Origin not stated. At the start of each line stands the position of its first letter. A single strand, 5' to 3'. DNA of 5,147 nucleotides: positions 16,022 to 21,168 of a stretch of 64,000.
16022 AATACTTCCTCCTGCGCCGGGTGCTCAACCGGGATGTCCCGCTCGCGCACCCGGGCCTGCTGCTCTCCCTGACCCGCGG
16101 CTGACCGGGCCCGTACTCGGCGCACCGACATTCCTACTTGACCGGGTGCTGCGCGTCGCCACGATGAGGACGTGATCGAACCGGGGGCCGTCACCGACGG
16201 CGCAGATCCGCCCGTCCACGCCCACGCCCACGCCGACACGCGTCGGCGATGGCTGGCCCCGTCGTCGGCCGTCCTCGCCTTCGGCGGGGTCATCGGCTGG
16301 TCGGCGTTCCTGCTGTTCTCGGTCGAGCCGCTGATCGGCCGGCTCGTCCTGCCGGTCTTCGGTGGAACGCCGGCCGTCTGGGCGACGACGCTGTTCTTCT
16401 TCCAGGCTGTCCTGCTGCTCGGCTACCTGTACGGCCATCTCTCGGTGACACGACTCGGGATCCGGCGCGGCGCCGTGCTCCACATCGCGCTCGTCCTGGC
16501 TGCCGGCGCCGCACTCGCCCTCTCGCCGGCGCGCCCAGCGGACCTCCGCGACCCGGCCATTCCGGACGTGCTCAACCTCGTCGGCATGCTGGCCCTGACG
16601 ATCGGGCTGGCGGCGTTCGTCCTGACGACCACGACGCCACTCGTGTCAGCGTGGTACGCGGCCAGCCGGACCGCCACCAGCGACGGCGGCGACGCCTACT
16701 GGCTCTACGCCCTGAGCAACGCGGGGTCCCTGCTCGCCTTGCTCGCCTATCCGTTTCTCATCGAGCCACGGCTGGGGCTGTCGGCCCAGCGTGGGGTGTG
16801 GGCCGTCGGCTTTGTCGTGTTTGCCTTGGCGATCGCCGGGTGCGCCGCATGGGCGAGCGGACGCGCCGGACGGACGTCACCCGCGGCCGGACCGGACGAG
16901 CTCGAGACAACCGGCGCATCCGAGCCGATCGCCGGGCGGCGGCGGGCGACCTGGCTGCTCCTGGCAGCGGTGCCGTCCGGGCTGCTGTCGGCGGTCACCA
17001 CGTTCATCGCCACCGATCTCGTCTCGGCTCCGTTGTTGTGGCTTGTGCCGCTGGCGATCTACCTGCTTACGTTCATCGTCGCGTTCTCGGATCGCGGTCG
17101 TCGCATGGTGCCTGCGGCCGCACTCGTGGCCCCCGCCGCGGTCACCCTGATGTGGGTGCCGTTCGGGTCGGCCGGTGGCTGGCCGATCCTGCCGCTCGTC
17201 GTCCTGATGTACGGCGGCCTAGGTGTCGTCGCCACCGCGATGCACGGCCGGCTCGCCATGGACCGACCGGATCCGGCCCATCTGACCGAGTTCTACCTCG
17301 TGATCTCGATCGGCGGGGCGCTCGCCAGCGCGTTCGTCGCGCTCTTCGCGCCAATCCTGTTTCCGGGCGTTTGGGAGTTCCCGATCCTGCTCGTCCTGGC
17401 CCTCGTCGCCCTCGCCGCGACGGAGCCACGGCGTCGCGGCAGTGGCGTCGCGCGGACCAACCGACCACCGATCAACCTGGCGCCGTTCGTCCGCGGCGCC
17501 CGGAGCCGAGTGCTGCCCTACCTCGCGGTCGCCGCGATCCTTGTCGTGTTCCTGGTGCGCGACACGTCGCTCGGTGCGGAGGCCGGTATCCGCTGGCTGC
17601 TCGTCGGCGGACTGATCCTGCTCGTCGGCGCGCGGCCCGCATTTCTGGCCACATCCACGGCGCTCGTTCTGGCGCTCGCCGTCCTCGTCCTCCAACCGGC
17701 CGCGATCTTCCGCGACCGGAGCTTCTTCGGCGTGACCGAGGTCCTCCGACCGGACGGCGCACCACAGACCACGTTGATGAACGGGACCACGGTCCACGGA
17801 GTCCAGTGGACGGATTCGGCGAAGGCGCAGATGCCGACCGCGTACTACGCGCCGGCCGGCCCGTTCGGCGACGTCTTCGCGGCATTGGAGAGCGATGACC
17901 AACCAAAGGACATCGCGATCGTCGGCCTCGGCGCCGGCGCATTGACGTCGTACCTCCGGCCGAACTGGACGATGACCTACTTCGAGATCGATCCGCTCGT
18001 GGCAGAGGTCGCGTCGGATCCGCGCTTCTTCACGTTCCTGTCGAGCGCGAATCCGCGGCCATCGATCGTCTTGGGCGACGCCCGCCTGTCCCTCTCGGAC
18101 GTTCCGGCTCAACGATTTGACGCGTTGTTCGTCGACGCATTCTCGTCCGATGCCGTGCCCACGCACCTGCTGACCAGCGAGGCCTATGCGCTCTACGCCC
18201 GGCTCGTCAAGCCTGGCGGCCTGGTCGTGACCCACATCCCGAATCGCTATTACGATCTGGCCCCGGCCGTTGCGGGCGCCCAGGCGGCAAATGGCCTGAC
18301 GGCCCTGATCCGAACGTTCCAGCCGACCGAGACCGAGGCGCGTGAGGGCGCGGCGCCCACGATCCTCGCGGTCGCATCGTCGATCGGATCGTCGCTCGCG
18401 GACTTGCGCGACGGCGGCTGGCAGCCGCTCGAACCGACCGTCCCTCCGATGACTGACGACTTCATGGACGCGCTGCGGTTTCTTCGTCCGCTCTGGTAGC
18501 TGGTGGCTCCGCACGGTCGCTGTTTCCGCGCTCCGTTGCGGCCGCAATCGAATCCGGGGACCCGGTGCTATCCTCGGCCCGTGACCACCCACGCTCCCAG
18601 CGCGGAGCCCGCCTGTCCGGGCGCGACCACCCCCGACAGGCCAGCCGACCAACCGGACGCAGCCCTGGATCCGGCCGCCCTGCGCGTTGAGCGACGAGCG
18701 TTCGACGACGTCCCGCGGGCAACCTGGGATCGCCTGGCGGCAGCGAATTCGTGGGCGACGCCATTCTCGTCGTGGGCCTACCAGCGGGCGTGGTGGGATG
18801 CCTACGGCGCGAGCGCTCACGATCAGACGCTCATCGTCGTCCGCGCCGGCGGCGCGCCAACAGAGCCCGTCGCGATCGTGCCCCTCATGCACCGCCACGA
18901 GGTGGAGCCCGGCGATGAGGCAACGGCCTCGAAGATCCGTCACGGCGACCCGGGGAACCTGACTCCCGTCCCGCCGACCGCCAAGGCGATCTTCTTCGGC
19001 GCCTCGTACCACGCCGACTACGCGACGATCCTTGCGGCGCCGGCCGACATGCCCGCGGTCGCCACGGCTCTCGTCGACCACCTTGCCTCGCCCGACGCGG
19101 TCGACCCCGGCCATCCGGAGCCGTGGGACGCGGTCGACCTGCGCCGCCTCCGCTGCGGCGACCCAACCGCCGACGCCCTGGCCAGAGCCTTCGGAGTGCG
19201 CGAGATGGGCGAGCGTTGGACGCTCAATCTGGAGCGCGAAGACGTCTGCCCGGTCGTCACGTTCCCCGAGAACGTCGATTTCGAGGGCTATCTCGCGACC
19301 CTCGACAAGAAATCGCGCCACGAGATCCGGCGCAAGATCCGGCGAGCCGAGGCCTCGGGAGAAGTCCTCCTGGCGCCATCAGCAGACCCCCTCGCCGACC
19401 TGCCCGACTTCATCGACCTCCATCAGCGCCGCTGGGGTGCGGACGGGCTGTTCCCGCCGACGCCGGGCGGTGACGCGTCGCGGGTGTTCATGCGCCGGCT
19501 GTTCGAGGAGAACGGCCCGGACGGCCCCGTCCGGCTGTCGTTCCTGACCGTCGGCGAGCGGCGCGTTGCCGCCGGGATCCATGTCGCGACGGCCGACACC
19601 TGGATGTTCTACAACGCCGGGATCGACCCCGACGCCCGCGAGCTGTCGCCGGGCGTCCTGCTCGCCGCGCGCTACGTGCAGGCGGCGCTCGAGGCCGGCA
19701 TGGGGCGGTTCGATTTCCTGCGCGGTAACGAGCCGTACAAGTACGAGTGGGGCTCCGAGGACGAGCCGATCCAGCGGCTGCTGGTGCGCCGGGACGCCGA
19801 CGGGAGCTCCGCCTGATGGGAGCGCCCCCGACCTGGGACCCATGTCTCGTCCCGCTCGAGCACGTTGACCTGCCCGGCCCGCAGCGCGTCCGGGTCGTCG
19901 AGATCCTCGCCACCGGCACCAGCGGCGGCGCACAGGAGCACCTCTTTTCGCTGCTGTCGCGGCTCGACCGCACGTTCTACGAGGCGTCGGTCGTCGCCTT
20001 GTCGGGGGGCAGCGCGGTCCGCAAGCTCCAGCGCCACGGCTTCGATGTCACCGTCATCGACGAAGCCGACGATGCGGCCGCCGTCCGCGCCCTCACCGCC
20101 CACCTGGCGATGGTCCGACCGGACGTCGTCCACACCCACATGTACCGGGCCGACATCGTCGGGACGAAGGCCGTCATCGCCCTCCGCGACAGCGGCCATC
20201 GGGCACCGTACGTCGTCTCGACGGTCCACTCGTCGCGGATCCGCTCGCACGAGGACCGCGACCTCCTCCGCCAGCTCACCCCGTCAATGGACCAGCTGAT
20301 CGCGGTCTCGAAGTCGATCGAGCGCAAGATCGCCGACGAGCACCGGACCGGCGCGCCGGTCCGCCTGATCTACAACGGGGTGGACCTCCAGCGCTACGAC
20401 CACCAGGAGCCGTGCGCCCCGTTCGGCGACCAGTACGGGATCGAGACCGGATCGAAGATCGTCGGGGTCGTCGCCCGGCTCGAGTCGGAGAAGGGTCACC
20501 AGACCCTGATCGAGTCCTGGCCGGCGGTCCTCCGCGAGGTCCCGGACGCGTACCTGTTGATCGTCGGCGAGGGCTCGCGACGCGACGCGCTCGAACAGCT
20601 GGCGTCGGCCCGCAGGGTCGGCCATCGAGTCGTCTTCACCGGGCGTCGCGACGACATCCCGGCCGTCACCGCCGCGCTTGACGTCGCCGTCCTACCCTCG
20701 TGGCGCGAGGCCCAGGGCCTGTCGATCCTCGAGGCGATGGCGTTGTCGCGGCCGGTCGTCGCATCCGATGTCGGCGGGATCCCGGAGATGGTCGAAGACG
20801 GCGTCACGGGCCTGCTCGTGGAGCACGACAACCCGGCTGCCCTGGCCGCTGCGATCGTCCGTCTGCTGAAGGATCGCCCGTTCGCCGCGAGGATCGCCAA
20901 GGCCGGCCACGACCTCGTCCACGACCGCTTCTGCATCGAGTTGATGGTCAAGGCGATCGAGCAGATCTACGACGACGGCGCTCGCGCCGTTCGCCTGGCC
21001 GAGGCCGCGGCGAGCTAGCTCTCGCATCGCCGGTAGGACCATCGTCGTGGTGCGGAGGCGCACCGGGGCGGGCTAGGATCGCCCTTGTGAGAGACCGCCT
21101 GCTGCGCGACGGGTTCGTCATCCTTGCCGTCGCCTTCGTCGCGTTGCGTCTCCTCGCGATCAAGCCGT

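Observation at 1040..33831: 33-kb locus saturated with polytopic GT-C-type glycosyltransferases and polyprenyl-phosphate-sugar synthases: a candidate undescribed extracytoplasmic glycan or lipoglycan assembly line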

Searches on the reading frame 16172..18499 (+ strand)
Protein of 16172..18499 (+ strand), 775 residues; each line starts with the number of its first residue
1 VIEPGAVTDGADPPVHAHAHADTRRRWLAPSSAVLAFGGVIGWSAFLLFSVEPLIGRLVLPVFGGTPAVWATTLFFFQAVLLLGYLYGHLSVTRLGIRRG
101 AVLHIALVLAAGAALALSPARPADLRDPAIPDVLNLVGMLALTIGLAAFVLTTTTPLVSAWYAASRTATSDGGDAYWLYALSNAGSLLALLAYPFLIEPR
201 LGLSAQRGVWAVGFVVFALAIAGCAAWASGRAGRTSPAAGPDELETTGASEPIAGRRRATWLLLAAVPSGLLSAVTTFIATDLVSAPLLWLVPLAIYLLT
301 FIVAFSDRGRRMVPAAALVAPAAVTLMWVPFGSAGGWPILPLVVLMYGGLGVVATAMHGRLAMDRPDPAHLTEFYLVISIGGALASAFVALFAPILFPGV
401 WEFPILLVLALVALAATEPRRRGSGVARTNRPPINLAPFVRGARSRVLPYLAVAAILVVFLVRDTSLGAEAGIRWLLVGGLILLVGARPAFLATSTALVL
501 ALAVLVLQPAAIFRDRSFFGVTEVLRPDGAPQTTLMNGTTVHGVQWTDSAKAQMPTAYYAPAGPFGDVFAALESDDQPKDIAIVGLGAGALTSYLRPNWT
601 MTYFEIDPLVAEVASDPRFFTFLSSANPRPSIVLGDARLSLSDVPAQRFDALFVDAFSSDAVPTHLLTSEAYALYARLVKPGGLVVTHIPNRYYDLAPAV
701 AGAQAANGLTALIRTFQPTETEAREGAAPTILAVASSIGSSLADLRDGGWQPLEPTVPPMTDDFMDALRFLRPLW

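Call 6: search_protein_families(library=pfam, proteins=[window:16172-18499:+], max_evalue=0.01)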
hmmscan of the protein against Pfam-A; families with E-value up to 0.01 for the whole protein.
window:16172-18499:+ (775 aa): 2 families
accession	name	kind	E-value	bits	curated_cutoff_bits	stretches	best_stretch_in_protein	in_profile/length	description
PF05430.17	Methyltransf_30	-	0.00027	21.3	22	1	631-688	34-89/124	S-adenosyl-L-methionine-dependent methyltransferase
PF01564.23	Spermine_synth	-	0.006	16.6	22.9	1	571-687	12-130/186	Spermine/spermidine synthase domain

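Call 10: search_protein_families(library=ncbifam, proteins=[window:16172-18499:+], max_evalue=0.01)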
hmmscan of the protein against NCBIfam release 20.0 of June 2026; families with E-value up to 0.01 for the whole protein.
window:16172-18499:+ (775 aa): 5 families
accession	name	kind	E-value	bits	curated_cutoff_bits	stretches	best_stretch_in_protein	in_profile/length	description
NF037959.1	MFS_SpdSyn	subfamily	1.3e-13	50.5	40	1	509-696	210-392/480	fused MFS/spermidine synthase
NF003380.0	PRK04457.1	equivalog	1.2e-08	34.3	304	1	575-688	67-179/265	polyamine aminopropyltransferase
NF002956.0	PRK03612.1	equivalog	8.4e-06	24.5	472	1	568-688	290-416/522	polyamine aminopropyltransferase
NF002010.0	PRK00811.1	equivalog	6.3e-05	22.3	260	1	571-696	72-200/287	polyamine aminopropyltransferase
TIGR00417.1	speE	equivalog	0.0059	15.9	249.55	1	571-695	66-192/271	spermidine synthase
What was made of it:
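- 16172..18499 (+): g11, second fused membrane / spermidine-synthase-like protein. NF037959, 50.5 bits, above cut-off (call 10).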

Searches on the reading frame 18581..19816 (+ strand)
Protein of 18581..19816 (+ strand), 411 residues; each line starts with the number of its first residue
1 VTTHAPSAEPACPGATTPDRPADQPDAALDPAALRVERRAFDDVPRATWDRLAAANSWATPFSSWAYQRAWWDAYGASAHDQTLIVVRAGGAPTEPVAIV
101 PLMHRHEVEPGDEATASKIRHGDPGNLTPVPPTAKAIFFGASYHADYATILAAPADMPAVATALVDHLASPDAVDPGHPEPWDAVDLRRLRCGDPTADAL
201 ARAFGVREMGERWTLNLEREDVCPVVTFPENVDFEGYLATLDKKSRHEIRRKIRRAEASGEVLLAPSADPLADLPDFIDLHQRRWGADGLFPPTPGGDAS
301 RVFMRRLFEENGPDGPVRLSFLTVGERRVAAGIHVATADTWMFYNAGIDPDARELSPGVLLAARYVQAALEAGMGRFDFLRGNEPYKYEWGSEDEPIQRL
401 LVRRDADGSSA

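Call 6: search_protein_families(library=pfam, proteins=[window:18581-19816:+], max_evalue=0.01)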
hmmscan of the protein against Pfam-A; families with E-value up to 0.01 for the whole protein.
window:18581-19816:+ (411 aa): 2 families
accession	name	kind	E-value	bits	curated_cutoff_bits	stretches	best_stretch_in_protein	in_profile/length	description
PF13480.13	Acetyltransf_6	-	1.2e-28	100.5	22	1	243-387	1-142/143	Acetyltransferase (GNAT) domain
PF07395.17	Mig-14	-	1.4e-06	28.3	22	1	240-391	106-256/264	Mig-14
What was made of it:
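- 18581..19816 (+): g12, Acetyltransf_6 (FemAB-like GNAT). PF13480, 100 bits (call 6).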

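Call 70: search_protein_families(library=ncbifam, proteins=[window:18581-19816:+], max_evalue=0.00001)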
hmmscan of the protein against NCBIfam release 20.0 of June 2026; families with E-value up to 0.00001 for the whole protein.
window:18581-19816:+ (411 aa): 0 families

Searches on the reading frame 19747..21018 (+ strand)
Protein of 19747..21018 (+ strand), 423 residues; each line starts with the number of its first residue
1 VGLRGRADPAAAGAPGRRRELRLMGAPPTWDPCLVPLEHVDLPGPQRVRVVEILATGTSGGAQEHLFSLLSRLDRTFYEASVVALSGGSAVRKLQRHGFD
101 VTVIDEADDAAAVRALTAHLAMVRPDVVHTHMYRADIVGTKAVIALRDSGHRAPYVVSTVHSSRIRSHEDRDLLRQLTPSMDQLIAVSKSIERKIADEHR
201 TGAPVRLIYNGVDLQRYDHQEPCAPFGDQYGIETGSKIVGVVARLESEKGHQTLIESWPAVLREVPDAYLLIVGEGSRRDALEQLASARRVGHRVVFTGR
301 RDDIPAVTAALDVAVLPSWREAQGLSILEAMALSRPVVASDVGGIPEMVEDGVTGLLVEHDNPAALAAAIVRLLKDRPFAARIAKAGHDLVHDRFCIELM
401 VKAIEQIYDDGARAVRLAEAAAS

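Call 6: search_protein_families(library=pfam, proteins=[window:19747-21018:+], max_evalue=0.01)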
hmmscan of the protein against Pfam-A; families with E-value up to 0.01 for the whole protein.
window:19747-21018:+ (423 aa): 7 families
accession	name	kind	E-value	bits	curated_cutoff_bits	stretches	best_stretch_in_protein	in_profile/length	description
PF13692.12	Glyco_trans_1_4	-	1.9e-42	145.3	27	1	237-376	2-142/142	Glycosyl transferases group 1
PF00534.26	Glycos_transf_1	-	1.4e-41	142.4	26.4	1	229-387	8-169/172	Glycosyl transferases group 1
PF13439.12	Glyco_transf_4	-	7e-17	62.4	28.5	1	60-216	2-170/170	Glycosyltransferase Family 4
PF13579.12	Glyco_trans_4_4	-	6.7e-10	40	29.7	1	60-211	1-158/158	Glycosyl transferase 4-like domain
PF20706.3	GT4-conflict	-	4.1e-08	33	26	1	166-387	132-368/385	Family 4 Glycosyltransferase in conflict systems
PF13524.12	Glyco_trans_1_2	-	0.00037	20.9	25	1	323-395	63-133/144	Glycosyl transferase-like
PF02254.24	TrkA_N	-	0.0034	18.1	23.8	0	87-162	10-85/116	TrkA-N domain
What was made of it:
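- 19747..21018 (+): g13, cytoplasmic GT4 glycosyltransferase (candidate primer enzyme). PF00534 and PF13692 (call 6).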

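Call 70: search_protein_families(library=ncbifam, proteins=[window:19747-21018:+], max_evalue=0.00001)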
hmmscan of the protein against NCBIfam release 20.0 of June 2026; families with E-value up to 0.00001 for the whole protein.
window:19747-21018:+ (423 aa): 39 families (the best 25 are shown)
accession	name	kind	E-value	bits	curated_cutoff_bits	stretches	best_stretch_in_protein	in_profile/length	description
TIGR03088.1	stp2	hypoth_equivalog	6.1e-52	176.9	409.05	1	58-409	12-371/374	TIGR03088 family PEP-CTERM/XrtA system glycosyltransferase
TIGR03999.1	thiol_BshA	equivalog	2.8e-39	135.1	273.7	1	126-410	86-372/375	N-acetyl-alpha-D-glucosaminyl L-malate synthase BshA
NF041876.1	EPS_EpsE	equivalog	7.3e-35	120.9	400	1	189-399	170-384/389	exopolysaccharide biosynthesis GT4 family glycosyltransferase EpsE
TIGR04063.1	stp3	hypoth_equivalog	6.5e-32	110.9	442.05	1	114-409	82-393/397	TIGR04063 family PEP-CTERM/XrtA system glycosyltransferase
TIGR02149.1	glgA_Coryne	subfamily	8e-28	97.6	302.4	1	60-409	16-388/391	glycogen synthase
TIGR03449.1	mycothiol_MshA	equivalog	1.6e-27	96.5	462.5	1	121-410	99-402/406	D-inositol-3-phosphate glycosyltransferase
TIGR04047.1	MSMEG_0565_glyc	hypoth_equivalog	7.6e-26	91.1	259.85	1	107-392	70-356/373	MSMEG_0565 family glycosyltransferase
NF047684.1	TeichurnBiosyTuaC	equivalog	3.2e-25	88.9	550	1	119-409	103-387/391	teichuronic acid biosynthesis protein TuaC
TIGR04157.1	glyco_rSAM_CFB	subfamily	1.2e-23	83.7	400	1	176-408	165-406/406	TIGR04157 family glycosyltransferase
NF038298.1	EPS_HpsO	equivalog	1e-17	64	575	1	210-403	176-379/388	hormogonium polysaccharide biosynthesis glycosyltransferase HpsO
NF011726.0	PRK15179.1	equivalog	1.8e-17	62.9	733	1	205-408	484-691/694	Vi polysaccharide biosynthesis protein TviE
NF038229.1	Glyco4_Geo_Pelo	equivalog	9.3e-17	61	400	1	92-409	25-334/338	GPMC system family 4 glycosyltransferase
NF038011.1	PelF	equivalog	2.1e-16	60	100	1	181-408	258-489/489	GT4 family glycosyltransferase PelF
NF047880.1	glyco_SdgA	exception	4e-16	58.6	800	1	237-379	317-459/488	serine-aspartate repeat adhesin O-glycosyltransferase SdgA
NF053787.1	GlcN_PG_synth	equivalog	7.2e-16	58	480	1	170-408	133-356/361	N-acetylglucosaminyl phosphatidylglycerol synthase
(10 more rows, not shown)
